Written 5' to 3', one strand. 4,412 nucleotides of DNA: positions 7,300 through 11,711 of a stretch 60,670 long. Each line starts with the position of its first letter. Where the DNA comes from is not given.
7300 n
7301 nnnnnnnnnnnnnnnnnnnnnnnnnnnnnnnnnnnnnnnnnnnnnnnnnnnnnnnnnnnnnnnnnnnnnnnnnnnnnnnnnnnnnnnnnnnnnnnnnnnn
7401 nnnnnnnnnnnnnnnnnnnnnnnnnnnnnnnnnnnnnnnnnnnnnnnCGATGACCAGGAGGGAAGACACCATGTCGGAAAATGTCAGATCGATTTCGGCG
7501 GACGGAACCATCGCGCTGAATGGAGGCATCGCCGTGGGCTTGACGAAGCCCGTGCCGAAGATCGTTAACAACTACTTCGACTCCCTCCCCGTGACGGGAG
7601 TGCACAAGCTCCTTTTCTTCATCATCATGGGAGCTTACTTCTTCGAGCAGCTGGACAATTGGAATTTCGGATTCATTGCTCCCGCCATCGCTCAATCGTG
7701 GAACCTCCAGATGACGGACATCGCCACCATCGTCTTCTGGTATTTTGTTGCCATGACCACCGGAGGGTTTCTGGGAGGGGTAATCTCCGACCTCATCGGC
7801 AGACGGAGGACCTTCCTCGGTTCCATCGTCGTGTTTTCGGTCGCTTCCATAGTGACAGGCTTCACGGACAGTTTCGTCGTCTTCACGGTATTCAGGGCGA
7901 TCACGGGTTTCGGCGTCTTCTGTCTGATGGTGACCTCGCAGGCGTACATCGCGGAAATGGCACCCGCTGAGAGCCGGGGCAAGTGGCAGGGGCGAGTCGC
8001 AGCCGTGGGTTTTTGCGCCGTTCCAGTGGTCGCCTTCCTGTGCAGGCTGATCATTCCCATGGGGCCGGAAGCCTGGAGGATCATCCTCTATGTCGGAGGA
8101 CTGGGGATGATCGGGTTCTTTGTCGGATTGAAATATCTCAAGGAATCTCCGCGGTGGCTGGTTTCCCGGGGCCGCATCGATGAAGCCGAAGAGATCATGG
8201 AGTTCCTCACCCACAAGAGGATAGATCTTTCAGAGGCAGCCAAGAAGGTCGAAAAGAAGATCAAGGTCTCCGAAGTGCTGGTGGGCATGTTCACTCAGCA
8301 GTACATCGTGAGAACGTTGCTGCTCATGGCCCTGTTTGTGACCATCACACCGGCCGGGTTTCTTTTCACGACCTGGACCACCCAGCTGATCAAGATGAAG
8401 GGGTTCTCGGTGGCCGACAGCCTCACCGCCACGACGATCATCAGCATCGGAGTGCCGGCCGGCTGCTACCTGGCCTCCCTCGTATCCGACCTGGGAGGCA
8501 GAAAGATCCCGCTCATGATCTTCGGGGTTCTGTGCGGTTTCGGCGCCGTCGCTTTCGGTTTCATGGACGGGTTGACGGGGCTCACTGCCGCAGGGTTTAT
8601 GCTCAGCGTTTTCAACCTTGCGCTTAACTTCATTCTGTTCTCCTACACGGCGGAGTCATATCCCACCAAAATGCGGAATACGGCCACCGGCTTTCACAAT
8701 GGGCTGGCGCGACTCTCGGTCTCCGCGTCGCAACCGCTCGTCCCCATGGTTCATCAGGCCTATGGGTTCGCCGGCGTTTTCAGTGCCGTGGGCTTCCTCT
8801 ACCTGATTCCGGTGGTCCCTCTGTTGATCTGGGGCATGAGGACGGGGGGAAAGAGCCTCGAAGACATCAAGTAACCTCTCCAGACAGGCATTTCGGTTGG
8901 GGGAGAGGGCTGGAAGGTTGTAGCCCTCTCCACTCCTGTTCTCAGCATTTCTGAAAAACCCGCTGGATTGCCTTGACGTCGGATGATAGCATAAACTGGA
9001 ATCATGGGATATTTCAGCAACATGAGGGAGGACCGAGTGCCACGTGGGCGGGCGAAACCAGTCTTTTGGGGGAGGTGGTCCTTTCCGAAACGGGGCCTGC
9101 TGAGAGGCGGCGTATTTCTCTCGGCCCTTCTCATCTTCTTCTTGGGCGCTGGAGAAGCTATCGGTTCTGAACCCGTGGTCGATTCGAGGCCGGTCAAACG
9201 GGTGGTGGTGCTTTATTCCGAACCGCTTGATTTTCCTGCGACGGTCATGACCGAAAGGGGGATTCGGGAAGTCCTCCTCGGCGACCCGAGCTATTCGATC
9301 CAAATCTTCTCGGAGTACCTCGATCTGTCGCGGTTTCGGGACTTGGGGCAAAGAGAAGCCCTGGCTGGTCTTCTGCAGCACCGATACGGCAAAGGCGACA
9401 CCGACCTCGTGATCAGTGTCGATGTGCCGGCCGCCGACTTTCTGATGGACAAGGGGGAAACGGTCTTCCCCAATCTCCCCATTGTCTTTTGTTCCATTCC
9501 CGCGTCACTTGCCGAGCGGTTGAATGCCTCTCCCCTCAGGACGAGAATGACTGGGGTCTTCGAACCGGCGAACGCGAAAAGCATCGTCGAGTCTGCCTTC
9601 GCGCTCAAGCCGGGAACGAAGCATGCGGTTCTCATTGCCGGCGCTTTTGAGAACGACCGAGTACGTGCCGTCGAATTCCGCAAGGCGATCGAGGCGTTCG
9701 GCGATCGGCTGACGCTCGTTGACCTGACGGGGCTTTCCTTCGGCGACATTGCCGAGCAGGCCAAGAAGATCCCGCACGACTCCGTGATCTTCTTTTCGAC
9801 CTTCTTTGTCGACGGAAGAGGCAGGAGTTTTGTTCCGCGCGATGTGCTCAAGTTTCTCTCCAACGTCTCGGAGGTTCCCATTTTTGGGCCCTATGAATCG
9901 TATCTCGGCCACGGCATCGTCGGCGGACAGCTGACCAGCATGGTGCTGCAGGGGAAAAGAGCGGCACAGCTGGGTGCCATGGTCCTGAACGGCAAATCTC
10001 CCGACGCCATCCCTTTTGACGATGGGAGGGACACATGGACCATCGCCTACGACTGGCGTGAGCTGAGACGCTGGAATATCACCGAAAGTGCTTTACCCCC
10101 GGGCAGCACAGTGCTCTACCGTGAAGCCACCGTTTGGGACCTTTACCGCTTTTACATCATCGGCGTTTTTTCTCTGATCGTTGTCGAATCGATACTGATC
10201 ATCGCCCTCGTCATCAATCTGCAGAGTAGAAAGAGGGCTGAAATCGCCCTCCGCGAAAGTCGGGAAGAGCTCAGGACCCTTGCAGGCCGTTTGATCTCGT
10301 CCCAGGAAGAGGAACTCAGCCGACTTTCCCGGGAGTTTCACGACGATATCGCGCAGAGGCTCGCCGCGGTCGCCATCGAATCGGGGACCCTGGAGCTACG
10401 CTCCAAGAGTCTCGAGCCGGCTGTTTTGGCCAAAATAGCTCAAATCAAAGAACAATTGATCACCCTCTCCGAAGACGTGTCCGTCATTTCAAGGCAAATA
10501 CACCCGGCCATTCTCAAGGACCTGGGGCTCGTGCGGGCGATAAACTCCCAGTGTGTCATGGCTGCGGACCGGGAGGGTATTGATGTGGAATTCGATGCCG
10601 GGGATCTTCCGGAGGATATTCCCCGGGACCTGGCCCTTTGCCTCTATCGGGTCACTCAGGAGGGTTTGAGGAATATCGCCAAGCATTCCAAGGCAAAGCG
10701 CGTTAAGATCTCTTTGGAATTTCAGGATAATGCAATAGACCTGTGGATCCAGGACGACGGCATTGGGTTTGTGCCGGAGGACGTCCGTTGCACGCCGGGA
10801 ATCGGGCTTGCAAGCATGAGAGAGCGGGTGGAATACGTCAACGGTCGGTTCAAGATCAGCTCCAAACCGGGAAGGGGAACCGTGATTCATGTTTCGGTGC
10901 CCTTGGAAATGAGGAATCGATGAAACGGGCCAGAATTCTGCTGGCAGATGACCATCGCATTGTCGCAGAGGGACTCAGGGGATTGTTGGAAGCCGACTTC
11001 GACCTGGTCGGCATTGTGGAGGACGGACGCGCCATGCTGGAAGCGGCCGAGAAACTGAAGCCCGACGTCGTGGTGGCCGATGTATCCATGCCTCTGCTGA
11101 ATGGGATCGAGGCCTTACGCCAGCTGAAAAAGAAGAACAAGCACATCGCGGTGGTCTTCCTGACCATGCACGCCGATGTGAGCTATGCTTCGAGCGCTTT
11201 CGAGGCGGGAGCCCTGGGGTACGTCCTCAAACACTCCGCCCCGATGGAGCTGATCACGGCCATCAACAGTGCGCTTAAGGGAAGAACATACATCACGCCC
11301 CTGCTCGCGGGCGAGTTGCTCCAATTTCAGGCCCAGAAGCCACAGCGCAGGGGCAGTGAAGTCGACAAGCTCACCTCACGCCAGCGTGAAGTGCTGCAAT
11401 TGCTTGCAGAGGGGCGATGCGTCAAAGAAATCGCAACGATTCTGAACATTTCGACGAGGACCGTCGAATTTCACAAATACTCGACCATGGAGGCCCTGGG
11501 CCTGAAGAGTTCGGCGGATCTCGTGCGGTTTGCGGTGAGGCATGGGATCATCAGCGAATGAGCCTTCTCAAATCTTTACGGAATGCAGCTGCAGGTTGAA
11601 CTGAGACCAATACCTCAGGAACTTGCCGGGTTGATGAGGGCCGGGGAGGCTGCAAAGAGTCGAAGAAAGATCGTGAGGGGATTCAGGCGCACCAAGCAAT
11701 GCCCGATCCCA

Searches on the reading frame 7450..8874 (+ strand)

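Call 29: search_protein_families(library=pfam, max_evalue=0.00001, proteins=[window:7450-8874:+])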
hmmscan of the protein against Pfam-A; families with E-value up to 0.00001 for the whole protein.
window:7450-8874:+ (474 aa): 2 families
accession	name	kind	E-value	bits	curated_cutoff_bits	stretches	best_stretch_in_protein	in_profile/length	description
PF07690.21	MFS_1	-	2.1e-38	132.5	33.4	1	60-424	2-343/347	Major Facilitator Superfamily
PF00083.30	Sugar_tr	-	3.1e-32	112.5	22.3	1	89-473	46-448/452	Sugar (and other) transporter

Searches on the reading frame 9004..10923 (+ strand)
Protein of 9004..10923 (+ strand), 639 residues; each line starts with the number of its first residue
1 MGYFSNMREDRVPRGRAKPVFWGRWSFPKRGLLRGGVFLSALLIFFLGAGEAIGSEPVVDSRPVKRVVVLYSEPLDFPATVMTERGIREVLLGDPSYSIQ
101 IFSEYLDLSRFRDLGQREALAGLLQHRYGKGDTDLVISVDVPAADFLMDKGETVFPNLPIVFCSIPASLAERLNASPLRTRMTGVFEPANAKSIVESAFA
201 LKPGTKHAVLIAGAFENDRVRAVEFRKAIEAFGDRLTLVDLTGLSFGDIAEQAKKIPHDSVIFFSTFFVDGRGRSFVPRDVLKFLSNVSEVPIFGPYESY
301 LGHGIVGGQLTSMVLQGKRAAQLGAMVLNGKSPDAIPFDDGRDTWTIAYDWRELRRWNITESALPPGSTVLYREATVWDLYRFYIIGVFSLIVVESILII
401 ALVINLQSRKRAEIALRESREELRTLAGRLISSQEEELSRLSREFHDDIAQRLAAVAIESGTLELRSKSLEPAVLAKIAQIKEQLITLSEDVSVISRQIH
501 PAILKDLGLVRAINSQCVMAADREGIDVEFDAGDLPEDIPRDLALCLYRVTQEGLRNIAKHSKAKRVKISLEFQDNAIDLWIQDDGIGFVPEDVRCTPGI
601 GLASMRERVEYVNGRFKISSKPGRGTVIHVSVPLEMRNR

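Call 29: search_protein_families(library=pfam, max_evalue=0.00001, proteins=[window:9004-10923:+])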
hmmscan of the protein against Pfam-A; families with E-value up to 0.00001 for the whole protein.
window:9004-10923:+ (639 aa): 3 families
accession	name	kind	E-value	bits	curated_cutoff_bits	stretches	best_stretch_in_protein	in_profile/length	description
PF02518.31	HATPase_c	-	6e-13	49.7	26.4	1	547-635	6-110/111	Histidine kinase-, DNA gyrase B-, and HSP90-like ATPase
PF04392.18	ABC_sub_bind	-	2.8e-08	33.8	25.9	1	131-342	59-263/293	ABC transporter substrate binding protein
PF07730.19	HisKA_3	-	3.3e-06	28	24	1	437-501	1-65/68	Histidine kinase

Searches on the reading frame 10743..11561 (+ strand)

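Call 74: search_protein_families(library=pfam, max_evalue=0.001, proteins=[window:10743-11561:+])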
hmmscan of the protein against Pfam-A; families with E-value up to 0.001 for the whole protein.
window:10743-11561:+ (272 aa): 4 families
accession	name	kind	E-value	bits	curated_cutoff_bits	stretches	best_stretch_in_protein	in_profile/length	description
PF00072.30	Response_reg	-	7.8e-27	94.1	30.2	1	65-175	1-111/111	Response regulator receiver domain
PF00196.25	GerE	-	1.3e-17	63.6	23.5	1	209-264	2-57/57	Bacterial regulatory proteins, luxR family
PF08281.18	Sigma70_r4_2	-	2e-06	27.8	25.7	1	207-246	8-48/54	Sigma-70, region 4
PF13384.12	HTH_23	-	1.1e-05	25.6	24.6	1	214-241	7-34/50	Homeodomain-like domain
